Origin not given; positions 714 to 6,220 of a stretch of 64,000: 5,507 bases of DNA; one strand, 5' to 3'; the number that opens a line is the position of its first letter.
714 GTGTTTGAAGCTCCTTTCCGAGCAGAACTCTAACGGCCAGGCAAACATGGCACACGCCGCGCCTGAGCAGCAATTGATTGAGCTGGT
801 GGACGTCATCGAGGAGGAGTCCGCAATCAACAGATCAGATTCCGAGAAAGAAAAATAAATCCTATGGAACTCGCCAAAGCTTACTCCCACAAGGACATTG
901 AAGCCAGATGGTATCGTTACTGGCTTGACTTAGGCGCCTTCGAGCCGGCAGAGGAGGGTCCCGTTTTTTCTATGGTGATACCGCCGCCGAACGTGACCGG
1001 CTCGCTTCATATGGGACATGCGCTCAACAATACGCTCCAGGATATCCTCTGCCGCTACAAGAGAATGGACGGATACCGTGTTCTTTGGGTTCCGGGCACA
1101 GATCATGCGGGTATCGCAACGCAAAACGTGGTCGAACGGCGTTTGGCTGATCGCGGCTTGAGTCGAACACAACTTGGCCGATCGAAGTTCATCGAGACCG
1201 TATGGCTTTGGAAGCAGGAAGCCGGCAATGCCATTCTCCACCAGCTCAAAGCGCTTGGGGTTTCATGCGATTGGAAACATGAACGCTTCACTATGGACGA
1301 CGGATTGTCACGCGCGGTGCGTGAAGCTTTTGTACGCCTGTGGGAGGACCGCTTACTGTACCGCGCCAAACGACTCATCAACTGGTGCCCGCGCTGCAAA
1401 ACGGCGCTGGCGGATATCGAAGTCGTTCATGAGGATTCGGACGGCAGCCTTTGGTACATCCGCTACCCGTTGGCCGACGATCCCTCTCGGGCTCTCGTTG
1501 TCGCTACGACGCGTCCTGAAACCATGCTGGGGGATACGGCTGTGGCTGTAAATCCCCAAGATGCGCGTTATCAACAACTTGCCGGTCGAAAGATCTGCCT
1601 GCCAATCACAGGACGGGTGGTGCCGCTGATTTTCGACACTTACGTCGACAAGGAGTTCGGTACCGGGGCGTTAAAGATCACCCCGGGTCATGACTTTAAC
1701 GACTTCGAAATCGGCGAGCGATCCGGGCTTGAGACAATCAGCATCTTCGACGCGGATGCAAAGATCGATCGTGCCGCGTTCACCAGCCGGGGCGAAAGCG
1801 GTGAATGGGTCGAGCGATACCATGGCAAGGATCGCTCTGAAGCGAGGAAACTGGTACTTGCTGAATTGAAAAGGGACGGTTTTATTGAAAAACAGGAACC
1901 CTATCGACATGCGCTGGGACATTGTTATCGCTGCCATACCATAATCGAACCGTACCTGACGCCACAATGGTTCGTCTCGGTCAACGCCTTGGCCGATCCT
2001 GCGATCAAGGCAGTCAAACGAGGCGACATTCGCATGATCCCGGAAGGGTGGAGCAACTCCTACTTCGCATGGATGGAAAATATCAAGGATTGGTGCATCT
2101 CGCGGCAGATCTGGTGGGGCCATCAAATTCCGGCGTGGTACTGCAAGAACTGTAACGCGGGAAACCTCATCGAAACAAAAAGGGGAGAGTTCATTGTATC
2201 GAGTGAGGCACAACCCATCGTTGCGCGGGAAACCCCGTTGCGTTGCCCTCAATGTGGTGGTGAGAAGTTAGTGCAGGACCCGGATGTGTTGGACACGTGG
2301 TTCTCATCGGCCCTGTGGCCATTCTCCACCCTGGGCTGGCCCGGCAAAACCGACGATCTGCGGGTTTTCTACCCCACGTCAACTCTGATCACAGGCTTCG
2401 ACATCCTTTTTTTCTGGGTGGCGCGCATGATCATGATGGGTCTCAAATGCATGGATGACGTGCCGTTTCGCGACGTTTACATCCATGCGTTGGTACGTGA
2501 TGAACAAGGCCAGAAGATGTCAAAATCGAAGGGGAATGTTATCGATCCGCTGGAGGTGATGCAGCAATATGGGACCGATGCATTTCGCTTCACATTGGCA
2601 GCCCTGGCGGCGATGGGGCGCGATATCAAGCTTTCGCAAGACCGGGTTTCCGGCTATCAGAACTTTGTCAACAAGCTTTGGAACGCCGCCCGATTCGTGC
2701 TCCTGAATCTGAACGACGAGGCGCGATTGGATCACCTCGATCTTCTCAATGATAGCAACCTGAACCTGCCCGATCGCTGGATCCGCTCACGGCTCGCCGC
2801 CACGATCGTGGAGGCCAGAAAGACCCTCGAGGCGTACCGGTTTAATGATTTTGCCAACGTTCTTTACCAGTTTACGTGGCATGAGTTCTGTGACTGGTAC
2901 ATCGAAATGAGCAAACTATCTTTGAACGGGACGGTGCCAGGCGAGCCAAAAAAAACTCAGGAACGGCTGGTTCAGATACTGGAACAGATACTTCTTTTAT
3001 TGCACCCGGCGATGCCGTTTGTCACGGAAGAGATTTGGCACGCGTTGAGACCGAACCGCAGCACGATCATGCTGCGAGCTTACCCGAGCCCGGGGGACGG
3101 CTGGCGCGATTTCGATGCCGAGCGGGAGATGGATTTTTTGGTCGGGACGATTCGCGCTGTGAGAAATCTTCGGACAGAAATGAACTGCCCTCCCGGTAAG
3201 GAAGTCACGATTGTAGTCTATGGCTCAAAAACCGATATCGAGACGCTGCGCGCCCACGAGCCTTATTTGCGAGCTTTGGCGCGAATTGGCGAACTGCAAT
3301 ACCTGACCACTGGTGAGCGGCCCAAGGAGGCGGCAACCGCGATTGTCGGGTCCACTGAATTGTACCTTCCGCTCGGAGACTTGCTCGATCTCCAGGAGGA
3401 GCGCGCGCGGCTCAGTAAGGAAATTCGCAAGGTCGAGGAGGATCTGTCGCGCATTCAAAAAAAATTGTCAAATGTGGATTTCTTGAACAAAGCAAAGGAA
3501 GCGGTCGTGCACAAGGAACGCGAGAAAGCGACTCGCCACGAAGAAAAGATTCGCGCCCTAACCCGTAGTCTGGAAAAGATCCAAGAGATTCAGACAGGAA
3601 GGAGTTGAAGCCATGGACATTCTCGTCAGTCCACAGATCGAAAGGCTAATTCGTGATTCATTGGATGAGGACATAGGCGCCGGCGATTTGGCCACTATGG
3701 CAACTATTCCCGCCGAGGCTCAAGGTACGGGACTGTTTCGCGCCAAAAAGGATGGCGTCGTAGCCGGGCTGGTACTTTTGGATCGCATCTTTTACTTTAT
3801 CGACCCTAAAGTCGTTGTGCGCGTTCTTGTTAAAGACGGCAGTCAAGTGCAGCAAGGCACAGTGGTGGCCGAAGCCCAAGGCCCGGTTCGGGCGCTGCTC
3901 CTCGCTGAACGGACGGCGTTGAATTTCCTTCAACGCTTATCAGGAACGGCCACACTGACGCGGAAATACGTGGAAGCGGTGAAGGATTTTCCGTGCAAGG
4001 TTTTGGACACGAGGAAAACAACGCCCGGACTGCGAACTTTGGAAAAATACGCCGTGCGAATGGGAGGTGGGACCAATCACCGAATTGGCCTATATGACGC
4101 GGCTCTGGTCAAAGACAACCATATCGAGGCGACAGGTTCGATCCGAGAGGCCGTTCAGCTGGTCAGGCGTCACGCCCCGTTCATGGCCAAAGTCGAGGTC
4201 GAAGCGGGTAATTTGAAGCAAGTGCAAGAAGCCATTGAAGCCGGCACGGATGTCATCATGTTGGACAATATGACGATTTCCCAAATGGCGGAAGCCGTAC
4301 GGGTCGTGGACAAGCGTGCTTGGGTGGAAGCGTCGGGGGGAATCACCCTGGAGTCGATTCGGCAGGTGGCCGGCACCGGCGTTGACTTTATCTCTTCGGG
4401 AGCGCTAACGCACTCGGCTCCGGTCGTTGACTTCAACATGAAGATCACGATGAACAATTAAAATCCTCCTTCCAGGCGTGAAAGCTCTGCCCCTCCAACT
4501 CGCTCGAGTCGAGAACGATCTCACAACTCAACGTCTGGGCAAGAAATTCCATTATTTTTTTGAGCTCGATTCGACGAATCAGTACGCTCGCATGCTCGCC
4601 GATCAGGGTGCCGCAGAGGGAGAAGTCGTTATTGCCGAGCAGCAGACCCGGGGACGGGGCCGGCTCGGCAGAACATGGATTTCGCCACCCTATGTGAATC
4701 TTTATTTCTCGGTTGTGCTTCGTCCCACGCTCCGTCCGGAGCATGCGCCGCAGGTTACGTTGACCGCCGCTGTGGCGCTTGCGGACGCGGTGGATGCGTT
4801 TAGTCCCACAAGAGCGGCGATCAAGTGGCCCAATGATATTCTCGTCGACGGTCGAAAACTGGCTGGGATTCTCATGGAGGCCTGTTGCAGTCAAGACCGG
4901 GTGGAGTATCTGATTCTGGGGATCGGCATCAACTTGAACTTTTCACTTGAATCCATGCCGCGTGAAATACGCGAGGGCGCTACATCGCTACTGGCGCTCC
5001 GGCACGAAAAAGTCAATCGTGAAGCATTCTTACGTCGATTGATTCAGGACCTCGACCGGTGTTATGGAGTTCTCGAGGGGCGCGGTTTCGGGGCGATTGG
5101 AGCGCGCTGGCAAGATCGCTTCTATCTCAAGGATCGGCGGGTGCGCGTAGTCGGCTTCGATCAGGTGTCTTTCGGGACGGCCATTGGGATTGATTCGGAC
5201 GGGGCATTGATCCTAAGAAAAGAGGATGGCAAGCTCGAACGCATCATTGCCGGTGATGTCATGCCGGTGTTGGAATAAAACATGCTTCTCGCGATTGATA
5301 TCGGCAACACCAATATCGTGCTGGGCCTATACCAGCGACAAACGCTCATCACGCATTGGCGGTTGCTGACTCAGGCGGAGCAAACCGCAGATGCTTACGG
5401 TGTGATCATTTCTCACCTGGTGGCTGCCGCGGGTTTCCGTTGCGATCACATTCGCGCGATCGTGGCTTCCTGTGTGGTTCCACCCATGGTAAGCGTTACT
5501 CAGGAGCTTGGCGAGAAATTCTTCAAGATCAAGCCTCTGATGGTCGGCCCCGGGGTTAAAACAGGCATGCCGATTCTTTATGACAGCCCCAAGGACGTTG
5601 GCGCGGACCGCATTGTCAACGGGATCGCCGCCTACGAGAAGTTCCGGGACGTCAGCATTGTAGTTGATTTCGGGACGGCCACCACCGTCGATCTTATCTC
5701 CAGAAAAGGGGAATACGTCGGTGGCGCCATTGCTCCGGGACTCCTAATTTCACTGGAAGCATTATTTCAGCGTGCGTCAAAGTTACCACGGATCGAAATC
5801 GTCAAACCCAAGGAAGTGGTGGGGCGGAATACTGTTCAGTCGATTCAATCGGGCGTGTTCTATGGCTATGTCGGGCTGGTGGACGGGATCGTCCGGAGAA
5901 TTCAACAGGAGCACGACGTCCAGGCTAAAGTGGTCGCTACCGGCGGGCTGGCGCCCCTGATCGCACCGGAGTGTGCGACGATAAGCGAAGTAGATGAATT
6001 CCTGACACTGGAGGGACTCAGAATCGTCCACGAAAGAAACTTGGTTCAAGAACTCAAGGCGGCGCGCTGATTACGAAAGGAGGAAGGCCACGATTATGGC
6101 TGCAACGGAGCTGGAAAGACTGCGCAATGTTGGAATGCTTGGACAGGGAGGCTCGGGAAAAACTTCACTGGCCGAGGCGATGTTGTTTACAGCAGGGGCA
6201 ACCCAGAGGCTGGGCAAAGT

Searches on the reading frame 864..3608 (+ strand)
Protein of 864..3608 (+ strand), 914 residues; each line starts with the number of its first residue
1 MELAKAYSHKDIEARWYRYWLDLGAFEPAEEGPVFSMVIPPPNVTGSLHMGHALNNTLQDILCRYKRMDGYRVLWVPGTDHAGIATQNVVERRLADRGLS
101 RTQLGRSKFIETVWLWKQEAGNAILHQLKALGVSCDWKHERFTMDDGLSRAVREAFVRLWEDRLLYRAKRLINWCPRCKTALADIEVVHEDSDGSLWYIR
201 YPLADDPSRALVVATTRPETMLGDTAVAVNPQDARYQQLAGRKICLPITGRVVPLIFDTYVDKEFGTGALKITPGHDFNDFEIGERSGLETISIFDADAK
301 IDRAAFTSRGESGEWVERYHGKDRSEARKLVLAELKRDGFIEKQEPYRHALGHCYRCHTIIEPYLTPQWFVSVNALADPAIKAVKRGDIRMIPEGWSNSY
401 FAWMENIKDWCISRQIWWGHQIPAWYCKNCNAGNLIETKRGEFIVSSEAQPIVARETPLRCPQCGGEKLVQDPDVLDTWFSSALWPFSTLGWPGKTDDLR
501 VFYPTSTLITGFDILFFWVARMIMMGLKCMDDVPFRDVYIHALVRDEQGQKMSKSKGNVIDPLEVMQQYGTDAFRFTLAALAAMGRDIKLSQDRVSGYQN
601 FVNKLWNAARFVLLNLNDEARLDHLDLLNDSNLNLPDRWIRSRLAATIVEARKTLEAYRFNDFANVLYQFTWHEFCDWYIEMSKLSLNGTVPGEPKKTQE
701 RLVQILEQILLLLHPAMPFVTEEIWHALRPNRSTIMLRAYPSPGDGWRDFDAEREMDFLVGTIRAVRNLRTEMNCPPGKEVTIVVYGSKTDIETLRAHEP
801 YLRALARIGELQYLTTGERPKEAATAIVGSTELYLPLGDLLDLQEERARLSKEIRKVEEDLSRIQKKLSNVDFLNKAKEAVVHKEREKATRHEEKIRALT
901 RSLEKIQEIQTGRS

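Call 20: search_protein_families(library=pfam, proteins=[window:864-3608:+])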
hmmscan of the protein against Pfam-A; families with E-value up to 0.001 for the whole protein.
window:864-3608:+ (914 aa): 6 families
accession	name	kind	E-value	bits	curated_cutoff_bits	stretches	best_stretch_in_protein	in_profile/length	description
PF00133.28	tRNA-synt_1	-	1.4e-145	485.7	22.7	1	16-591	2-414/414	tRNA synthetases class I (I, L, M and V)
PF08264.19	Anticodon_1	-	6.7e-39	133.6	25.1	1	637-784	1-147/148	Anticodon-binding domain of tRNA ligase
PF09334.17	tRNA-synt_1g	-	2e-22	79.9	20.1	2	548-600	324-376/391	tRNA synthetases class I (M)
PF10458.14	Val_tRNA-synt_C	-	7e-14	52.3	25.9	1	842-907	1-66/66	Valyl tRNA synthetase tRNA binding arm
PF13603.12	tRNA-synt_1_2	-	4e-08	33.4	25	1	241-329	86-178/185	Leucyl-tRNA synthetase, editing domain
PF01406.26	tRNA-synt_1e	-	2.9e-07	30.6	27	0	528-580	230-282/301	tRNA synthetases class I (C) catalytic domain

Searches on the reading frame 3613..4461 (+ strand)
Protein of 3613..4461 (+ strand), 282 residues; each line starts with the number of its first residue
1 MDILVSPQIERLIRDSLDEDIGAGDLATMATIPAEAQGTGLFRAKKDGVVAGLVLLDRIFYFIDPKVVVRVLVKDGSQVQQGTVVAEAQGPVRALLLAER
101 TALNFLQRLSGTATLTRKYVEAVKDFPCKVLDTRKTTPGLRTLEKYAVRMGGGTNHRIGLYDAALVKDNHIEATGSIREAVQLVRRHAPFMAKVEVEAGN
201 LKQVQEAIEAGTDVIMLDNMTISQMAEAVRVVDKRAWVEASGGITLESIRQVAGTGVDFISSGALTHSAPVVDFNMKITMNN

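Call 57: search_protein_families(library=pfam, proteins=[window:3613-4461:+])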
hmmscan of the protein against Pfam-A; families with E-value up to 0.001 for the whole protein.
window:3613-4461:+ (282 aa): 2 families
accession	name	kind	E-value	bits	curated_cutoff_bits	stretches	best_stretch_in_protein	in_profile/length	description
PF01729.25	QRPTase_C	-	2.6e-64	216.5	23.1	1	113-277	2-169/169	Quinolinate phosphoribosyl transferase, C-terminal domain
PF02749.22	QRPTase_N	-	5.6e-21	75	27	1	25-110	1-82/82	Quinolinate phosphoribosyl transferase, N-terminal domain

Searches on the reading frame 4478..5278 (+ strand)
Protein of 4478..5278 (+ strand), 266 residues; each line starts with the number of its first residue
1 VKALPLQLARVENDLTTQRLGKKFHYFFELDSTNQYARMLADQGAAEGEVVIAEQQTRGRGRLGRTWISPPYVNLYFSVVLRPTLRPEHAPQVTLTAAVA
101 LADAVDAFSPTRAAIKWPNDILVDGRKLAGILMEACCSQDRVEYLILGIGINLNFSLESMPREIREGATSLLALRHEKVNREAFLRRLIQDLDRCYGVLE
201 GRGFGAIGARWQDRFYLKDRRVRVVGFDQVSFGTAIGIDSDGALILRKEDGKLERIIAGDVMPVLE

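Call 57: search_protein_families(library=pfam, proteins=[window:4478-5278:+])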
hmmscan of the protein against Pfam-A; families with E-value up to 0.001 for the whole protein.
window:4478-5278:+ (266 aa): 3 families
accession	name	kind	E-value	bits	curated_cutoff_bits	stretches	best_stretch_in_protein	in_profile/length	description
PF03099.24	BPL_LplA_LipB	-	1.1e-20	74.3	21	1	31-152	6-133/133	Biotin/lipoate A/B protein ligase family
PF02237.23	BPL_C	-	1.8e-10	41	21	1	220-261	4-45/48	Biotin protein ligase C terminal domain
PF16917.10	BPL_LplA_LipB_2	-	1.3e-08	35.1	27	1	74-187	41-157/183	Biotin/lipoate A/B protein ligase family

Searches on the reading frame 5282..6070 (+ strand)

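Call 57: search_protein_families(library=pfam, proteins=[window:5282-6070:+])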
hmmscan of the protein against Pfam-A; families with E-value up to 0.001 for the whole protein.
window:5282-6070:+ (262 aa): 1 family
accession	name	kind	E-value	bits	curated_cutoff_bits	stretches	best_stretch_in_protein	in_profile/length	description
PF03309.20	Pan_kinase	-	4.6e-74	249.1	24.7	1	2-206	1-205/205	Type III pantothenate kinase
